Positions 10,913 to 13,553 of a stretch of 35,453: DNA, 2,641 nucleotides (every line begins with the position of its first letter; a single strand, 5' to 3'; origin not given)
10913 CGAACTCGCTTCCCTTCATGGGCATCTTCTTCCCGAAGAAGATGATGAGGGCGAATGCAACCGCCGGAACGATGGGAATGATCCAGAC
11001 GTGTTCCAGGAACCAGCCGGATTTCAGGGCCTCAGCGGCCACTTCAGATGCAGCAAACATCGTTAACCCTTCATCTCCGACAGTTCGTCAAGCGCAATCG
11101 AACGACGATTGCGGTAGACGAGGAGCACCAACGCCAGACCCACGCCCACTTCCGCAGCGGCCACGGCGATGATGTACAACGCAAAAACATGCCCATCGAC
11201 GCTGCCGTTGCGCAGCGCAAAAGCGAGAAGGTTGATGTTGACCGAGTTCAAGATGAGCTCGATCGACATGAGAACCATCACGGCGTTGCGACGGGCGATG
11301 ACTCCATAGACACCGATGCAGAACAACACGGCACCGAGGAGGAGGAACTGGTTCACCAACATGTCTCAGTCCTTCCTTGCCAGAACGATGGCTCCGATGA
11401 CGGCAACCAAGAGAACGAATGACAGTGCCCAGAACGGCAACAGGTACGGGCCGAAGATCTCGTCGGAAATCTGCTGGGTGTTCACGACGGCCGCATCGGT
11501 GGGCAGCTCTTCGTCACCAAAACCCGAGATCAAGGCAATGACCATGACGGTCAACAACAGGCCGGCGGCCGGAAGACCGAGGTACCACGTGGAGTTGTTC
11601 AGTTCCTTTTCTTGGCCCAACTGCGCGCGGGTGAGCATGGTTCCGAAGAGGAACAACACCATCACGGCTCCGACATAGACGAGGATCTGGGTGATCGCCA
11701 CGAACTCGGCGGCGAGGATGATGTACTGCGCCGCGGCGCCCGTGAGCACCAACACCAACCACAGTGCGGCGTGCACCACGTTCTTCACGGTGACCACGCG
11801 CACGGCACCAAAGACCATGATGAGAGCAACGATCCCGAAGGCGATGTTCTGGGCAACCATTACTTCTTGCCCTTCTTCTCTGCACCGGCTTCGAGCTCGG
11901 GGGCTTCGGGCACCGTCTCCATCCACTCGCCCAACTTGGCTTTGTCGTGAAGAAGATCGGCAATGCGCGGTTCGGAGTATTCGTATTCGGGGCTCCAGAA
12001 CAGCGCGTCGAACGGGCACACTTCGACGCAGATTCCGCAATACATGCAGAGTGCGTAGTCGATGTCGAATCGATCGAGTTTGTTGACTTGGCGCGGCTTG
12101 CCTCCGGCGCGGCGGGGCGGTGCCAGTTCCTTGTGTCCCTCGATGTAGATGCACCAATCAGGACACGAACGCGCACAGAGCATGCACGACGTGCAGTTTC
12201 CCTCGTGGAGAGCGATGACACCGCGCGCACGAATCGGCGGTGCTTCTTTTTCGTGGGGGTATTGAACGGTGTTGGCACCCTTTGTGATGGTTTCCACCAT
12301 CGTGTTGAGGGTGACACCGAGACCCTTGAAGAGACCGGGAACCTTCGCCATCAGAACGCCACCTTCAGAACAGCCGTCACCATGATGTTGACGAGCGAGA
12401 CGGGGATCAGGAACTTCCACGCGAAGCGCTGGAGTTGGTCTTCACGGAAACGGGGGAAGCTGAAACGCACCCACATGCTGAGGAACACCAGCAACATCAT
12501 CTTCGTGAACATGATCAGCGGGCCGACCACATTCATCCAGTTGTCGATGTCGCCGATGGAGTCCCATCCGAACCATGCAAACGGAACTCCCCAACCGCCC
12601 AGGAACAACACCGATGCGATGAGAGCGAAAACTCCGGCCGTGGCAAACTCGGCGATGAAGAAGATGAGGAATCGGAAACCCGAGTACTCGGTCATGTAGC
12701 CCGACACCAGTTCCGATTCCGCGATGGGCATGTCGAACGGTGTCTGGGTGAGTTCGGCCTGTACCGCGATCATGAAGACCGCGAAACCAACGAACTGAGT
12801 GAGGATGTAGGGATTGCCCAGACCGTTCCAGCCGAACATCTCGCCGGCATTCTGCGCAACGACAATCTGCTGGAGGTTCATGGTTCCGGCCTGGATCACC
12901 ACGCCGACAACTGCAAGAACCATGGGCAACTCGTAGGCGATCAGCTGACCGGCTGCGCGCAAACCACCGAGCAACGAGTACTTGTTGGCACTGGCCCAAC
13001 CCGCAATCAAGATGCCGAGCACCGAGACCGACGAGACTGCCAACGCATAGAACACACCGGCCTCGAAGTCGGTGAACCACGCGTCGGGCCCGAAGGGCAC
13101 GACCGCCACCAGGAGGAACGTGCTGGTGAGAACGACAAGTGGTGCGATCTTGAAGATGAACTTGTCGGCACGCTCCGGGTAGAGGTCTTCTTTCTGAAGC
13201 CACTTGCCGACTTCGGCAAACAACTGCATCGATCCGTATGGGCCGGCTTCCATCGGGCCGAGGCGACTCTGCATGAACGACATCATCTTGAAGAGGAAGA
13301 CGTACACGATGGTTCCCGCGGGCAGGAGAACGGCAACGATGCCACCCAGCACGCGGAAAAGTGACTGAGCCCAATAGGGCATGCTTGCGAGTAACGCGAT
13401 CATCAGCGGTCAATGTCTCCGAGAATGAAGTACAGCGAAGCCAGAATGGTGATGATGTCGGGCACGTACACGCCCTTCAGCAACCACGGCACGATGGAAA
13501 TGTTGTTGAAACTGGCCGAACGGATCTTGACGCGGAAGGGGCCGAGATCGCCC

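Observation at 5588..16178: Second, 11-gene complex I cluster with no NADH-oxidising module, next to a complete 14-gene cluster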

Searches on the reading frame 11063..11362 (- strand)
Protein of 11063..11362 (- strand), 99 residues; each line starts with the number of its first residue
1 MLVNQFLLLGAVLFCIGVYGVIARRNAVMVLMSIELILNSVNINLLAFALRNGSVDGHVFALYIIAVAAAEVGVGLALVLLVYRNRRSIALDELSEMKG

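Call 3: search_protein_families(library=pfam, proteins=[window:11063-11362:-])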
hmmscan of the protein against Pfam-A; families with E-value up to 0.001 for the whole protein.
window:11063-11362:- (99 aa): 1 family
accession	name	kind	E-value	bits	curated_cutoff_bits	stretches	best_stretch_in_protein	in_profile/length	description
PF00420.29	Oxidored_q2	-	3.2e-28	97.8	26.1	1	6-99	2-95/95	NADH-ubiquinone/plastoquinone oxidoreductase chain 4L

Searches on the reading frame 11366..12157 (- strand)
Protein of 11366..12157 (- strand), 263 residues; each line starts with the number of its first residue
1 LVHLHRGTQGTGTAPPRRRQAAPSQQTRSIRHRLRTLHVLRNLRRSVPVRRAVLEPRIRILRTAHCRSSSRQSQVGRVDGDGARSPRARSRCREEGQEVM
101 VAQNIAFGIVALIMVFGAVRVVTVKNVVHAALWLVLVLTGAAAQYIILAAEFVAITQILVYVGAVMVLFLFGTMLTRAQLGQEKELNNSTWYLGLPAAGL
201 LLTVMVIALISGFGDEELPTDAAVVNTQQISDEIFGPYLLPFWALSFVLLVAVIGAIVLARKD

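Call 3: search_protein_families(library=pfam, proteins=[window:11366-12157:-])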
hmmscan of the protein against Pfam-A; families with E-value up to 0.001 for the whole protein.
window:11366-12157:- (263 aa): 1 family
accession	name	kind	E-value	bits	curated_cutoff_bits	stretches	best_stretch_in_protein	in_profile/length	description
PF00499.25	Oxidored_q3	-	8.5e-37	126.6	33.2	1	117-259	1-146/146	NADH-ubiquinone/plastoquinone oxidoreductase chain 6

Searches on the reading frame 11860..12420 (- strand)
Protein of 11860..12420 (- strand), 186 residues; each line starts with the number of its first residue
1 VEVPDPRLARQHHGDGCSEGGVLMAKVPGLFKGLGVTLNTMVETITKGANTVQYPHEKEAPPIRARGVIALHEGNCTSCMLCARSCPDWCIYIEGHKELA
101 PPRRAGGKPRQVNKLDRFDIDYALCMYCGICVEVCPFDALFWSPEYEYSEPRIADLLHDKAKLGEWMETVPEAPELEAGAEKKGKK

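Call 3: search_protein_families(library=pfam, proteins=[window:11860-12420:-])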
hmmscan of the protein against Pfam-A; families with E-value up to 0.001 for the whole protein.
window:11860-12420:- (186 aa): 12 families
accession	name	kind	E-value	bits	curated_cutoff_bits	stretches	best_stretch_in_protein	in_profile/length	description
PF00037.32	Fer4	-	2.2e-11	43.5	21.1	1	120-140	3-23/24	4Fe-4S binding domain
PF12838.12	Fer4_7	-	2e-09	38.2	27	1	75-139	1-52/52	4Fe-4S dicluster domain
PF13237.11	Fer4_10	-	8.3e-08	32.5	25.5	1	73-136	6-53/53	4Fe-4S dicluster domain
PF13187.11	Fer4_9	-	2.1e-07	31.3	27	1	75-139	1-51/52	4Fe-4S dicluster domain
PF13484.11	Fer4_16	-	6.4e-07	30.5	30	1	75-137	1-65/66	4Fe-4S double cluster binding domain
PF14697.11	Fer4_21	-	8.4e-07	29.5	35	0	66-91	31-57/59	4Fe-4S dicluster domain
PF12797.12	Fer4_2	-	1.7e-06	28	24.5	0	119-137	4-22/22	4Fe-4S binding domain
PF12837.12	Fer4_6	-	1.7e-05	25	25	0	119-140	3-24/24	4Fe-4S binding domain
PF13183.11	Fer4_8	-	2.4e-05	25.2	27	1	75-137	4-66/68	4Fe-4S dicluster domain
PF13459.11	Fer4_15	-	0.00043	21.4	22.4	0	120-168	3-49/66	4Fe-4S single cluster domain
PF12800.12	Fer4_4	-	0.00049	20.7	24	0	75-89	3-17/17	4Fe-4S binding domain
PF12798.12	Fer4_3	-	0.00058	20.9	27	0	125-139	1-15/15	4Fe-4S binding domain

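Call 55: search_protein_families(library=ncbifam, proteins=[window:11860-12351:-], max_evalue=0.00001)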
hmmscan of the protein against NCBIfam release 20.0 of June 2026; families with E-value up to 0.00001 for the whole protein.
window:11860-12351:- (163 aa): 36 families (the best 25 are shown)
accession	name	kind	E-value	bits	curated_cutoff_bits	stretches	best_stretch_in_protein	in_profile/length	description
NF004537.0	PRK05888.1-3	equivalog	5.6e-26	91.3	163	1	4-152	20-165/204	NADH-quinone oxidoreductase subunit NuoI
TIGR01971.1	NuoI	subfamily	1.9e-25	88.8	113.05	1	16-140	3-121/121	NADH-quinone oxidoreductase, chain I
NF004540.0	PRK05888.2-1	equivalog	1.1e-21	76.8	215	1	6-145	3-131/139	NADH-quinone oxidoreductase subunit NuoI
NF004539.0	PRK05888.1-5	equivalog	1.8e-21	76.5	225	1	10-141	19-141/162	NADH-quinone oxidoreductase subunit NuoI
NF004538.0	PRK05888.1-4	equivalog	3e-19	69.2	135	1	7-140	16-140/162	NADH-quinone oxidoreductase subunit NuoI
NF004536.0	PRK05888.1-1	equivalog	9.1e-19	67.5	212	1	15-140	17-137/180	NADH-quinone oxidoreductase subunit NuoI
TIGR00403.1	ndhI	equivalog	6.4e-17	61.7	302.35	1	12-145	23-147/183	NAD(P)H-quinone oxidoreductase subunit I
NF004541.0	PRK05888.2-2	equivalog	1.5e-16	60.7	217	1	26-66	36-76/168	NADH-quinone oxidoreductase subunit NuoI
NF004542.0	PRK05888.2-3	equivalog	2.1e-14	53.5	248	1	7-126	36-148/203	NADH-quinone oxidoreductase subunit NuoI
NF004545.0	PRK05888.3-1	equivalog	7e-14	51.8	229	1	14-129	29-135/154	NADH-quinone oxidoreductase subunit NuoI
NF004546.0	PRK05888.3-3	equivalog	1.8e-13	50.3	260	1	26-136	39-143/196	NADH-quinone oxidoreductase subunit NuoI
NF040612.1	F420_dehyd_FpoI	exception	2e-12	47.1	180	1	17-123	8-105/135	F420H2 dehydrogenase subunit FpoI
NF006221.0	PRK08348.1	subfamily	1e-11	44.6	124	1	14-123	6-98/136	NADH-plastoquinone oxidoreductase subunit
NF004544.0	PRK05888.2-6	equivalog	1.4e-11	44.4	457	1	7-124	34-143/220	NADH-quinone oxidoreductase subunit NuoI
NF009053.0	PRK12387.1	subfamily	4.6e-11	42.8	204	1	18-134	5-107/180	formate hydrogenlyase complex iron-sulfur subunit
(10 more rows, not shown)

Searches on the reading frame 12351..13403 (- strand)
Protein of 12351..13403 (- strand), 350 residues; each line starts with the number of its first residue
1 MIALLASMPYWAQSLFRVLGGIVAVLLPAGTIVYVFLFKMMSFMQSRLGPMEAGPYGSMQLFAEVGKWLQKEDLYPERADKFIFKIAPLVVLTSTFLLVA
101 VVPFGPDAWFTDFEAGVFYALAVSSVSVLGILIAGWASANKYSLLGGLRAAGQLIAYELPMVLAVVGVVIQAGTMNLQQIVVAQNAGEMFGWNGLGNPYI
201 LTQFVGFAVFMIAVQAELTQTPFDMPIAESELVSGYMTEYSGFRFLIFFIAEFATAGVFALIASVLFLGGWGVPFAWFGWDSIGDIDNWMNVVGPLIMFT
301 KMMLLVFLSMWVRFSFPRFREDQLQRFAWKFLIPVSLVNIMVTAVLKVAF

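Call 3: search_protein_families(library=pfam, proteins=[window:12351-13403:-])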
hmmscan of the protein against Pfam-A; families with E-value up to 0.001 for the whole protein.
window:12351-13403:- (350 aa): 1 family
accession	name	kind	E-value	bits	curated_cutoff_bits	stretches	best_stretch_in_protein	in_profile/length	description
PF00146.26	NADHdh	-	6.9e-100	334.7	27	1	23-344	7-298/298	NADH dehydrogenase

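Call 55: search_protein_families(library=ncbifam, proteins=[window:12351-13403:-], max_evalue=0.00001)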
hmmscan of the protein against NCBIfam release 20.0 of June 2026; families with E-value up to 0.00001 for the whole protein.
window:12351-13403:- (350 aa): 7 families
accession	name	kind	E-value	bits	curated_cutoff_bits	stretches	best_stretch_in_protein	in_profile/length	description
NF004741.0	PRK06076.1-2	equivalog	5.7e-89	298.6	305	1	16-348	24-334/337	NADH-quinone oxidoreductase subunit NuoH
NF004744.0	PRK06076.1-5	equivalog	2.6e-80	270.3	542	1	27-350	41-366/372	NADH-quinone oxidoreductase subunit NuoH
NF004743.0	PRK06076.1-4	equivalog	3.7e-80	269.9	494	1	22-348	23-343/433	NADH-quinone oxidoreductase subunit NuoH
NF004745.0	PRK06076.1-6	equivalog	3.5e-78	263.2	450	1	19-347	20-333/341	NADH-quinone oxidoreductase subunit NuoH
NF004742.0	PRK06076.1-3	equivalog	7.2e-76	255.7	531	1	14-346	24-347/356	NADH-quinone oxidoreductase subunit NuoH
NF004740.0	PRK06076.1-1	equivalog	1.1e-73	248.6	399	1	22-346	21-319/325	NADH-quinone oxidoreductase subunit NuoH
NF040610.1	F420_dehyd_FpoH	exception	4.3e-71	240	475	1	22-347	19-336/339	F420H2 dehydrogenase subunit FpoH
